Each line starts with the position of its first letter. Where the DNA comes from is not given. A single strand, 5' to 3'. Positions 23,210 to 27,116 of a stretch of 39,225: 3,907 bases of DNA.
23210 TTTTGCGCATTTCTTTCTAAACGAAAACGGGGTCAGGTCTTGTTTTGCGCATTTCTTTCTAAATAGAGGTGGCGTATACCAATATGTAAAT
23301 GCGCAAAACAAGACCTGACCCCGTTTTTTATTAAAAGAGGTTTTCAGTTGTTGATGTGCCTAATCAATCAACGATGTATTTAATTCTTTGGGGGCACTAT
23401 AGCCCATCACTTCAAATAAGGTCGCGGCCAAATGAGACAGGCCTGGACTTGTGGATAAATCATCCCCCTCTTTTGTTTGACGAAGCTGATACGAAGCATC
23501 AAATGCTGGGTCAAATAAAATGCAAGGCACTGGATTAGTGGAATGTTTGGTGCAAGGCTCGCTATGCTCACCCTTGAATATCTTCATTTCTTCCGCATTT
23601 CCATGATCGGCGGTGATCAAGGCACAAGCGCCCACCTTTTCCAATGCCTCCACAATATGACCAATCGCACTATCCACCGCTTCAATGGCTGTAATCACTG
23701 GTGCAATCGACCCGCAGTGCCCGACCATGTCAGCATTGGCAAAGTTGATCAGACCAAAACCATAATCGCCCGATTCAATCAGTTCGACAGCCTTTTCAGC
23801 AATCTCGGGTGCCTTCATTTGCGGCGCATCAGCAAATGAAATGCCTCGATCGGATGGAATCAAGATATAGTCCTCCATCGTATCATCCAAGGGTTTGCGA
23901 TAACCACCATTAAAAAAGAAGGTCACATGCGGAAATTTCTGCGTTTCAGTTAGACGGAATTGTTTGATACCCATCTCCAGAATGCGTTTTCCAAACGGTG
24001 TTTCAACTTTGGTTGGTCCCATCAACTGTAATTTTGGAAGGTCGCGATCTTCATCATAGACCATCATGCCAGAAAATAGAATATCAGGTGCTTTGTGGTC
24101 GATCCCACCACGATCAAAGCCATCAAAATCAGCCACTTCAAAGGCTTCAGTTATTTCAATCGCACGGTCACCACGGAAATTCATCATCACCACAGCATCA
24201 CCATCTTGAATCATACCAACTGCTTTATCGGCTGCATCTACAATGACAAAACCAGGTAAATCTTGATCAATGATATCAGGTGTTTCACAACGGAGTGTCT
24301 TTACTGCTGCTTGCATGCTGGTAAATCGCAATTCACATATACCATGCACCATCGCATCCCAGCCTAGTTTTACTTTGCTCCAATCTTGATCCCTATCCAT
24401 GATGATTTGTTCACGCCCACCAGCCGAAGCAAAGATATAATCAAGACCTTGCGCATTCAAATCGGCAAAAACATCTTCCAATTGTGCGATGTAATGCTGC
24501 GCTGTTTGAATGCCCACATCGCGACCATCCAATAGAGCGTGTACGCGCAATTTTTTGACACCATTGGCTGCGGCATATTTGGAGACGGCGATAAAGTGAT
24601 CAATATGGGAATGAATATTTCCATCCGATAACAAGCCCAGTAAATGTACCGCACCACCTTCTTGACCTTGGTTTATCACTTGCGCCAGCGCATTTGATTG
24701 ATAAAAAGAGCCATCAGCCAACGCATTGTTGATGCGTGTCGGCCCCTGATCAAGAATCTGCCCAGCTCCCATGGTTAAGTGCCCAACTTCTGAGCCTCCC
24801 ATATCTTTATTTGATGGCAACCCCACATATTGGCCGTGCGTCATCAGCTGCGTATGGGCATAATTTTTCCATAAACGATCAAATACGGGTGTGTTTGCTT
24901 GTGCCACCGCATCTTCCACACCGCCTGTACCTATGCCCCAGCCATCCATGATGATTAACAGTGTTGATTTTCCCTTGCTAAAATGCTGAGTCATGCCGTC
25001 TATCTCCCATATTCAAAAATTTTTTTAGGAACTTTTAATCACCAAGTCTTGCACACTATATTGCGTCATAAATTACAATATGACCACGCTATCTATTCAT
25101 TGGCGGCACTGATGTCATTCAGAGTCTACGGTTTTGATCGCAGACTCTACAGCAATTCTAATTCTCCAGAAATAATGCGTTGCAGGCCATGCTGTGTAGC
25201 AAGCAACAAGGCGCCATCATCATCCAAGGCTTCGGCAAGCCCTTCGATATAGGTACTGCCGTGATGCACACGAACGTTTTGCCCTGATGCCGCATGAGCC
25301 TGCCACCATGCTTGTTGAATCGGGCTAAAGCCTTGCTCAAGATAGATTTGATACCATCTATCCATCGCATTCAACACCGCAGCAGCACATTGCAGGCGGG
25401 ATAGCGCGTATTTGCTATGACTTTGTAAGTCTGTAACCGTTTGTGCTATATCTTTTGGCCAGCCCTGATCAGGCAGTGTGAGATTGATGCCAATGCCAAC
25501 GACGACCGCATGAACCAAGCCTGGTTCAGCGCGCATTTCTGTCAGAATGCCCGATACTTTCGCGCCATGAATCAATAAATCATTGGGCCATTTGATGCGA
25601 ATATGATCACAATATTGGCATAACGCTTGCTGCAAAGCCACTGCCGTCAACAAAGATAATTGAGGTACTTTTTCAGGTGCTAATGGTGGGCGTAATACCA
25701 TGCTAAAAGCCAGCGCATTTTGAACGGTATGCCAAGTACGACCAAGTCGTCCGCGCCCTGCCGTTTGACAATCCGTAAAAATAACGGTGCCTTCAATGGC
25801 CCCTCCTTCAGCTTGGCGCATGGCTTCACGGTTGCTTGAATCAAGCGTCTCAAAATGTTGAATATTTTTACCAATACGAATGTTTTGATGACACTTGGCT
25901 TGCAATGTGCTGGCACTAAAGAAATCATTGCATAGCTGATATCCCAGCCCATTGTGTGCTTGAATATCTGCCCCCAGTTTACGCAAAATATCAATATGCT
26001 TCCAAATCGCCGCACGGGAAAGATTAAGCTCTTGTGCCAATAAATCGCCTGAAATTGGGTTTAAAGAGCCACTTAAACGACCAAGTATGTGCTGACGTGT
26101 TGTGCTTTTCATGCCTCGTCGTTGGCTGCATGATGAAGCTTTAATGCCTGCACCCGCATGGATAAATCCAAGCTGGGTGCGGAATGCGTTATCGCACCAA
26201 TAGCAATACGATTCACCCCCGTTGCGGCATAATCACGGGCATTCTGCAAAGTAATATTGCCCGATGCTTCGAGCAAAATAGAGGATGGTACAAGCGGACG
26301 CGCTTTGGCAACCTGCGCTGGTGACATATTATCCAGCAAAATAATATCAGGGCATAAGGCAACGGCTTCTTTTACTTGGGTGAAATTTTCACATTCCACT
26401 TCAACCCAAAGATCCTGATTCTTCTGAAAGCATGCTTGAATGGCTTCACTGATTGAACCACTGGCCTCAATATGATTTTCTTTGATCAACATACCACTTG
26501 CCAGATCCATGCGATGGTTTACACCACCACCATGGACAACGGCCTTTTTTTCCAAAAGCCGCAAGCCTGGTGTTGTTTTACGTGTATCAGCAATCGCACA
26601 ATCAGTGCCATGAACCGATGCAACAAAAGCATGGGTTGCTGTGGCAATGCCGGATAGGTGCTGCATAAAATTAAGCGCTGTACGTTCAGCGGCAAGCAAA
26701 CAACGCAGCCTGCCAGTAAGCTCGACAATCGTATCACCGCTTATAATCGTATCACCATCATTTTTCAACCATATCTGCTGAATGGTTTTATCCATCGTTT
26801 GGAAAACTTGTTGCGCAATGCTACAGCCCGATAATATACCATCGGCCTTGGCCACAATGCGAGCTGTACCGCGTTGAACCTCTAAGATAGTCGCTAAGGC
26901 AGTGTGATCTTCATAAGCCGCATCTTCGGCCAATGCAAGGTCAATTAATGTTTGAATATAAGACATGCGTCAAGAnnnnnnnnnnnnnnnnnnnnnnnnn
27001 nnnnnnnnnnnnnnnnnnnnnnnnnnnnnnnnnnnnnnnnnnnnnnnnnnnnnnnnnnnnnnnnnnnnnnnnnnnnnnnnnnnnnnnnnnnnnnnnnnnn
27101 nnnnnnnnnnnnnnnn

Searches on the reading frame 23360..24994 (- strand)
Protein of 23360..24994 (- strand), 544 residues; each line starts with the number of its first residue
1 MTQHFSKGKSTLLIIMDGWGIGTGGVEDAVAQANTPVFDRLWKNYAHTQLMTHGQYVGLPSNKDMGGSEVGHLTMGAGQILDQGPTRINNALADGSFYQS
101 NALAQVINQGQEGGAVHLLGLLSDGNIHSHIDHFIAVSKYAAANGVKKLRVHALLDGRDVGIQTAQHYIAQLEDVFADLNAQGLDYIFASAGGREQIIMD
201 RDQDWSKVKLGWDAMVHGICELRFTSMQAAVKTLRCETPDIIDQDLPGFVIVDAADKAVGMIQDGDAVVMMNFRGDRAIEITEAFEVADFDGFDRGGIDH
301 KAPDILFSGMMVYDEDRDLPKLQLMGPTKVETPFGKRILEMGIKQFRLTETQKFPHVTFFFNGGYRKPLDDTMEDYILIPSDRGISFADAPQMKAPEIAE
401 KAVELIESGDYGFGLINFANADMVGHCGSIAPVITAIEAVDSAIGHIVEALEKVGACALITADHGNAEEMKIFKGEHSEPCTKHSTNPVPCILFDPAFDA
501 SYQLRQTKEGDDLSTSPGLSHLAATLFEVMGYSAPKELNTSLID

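Call 54: search_protein_families(library=pfam, proteins=[window:23360-24994:-], max_evalue=0.00001)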
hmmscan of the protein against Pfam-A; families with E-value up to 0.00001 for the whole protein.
window:23360-24994:- (544 aa): 2 families
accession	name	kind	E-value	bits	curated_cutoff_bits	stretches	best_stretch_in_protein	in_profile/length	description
PF01676.23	Metalloenzyme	-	7.1e-67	226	24.3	1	10-531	2-249/252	Metalloenzyme superfamily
PF06415.18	iPGM_N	-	1.2e-58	198.6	27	1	88-315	1-217/217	BPG-independent PGAM N-terminus (iPGM_N)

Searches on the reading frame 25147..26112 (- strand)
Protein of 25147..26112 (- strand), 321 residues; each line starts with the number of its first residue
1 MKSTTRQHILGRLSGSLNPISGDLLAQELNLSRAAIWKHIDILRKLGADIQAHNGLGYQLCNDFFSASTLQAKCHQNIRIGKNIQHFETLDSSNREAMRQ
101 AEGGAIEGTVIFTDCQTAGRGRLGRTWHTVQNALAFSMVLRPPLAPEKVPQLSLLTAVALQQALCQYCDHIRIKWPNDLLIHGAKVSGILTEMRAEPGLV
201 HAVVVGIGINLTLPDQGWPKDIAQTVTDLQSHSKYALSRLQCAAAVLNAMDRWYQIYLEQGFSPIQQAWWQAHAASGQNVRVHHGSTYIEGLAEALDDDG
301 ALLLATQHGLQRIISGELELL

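Call 54: search_protein_families(library=pfam, proteins=[window:25147-26112:-], max_evalue=0.00001)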
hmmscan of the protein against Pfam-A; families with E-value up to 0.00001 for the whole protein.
window:25147-26112:- (321 aa): 4 families
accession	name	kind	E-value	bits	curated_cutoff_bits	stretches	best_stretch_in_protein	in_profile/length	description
PF03099.24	BPL_LplA_LipB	-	1.3e-19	70.9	21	1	107-210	23-133/133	Biotin/lipoate A/B protein ligase family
PF08279.18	HTH_11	-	7.6e-15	55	25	1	6-59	2-55/55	HTH domain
PF16917.10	BPL_LplA_LipB_2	-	1.1e-08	35.3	27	1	126-271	34-183/183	Biotin/lipoate A/B protein ligase family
PF02237.23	BPL_C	-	1.9e-08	34.5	21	1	276-319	2-46/48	Biotin protein ligase C terminal domain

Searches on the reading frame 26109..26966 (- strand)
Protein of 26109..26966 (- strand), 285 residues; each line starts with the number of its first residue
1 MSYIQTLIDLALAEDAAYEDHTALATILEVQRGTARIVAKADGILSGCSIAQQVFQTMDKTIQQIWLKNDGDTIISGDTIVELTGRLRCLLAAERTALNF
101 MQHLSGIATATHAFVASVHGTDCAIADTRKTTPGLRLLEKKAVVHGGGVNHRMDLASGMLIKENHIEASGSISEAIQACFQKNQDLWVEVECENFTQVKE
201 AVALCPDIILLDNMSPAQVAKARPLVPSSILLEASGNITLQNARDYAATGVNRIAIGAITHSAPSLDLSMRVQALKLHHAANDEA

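Call 54: search_protein_families(library=pfam, proteins=[window:26109-26966:-], max_evalue=0.00001)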
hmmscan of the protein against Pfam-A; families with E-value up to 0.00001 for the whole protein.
window:26109-26966:- (285 aa): 2 families
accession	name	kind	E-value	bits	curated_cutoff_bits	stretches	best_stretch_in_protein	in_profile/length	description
PF01729.25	QRPTase_C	-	8.3e-54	182.3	23.1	1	107-271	1-169/169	Quinolinate phosphoribosyl transferase, C-terminal domain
PF02749.22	QRPTase_N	-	1.5e-19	70.4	27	1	20-105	1-82/82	Quinolinate phosphoribosyl transferase, N-terminal domain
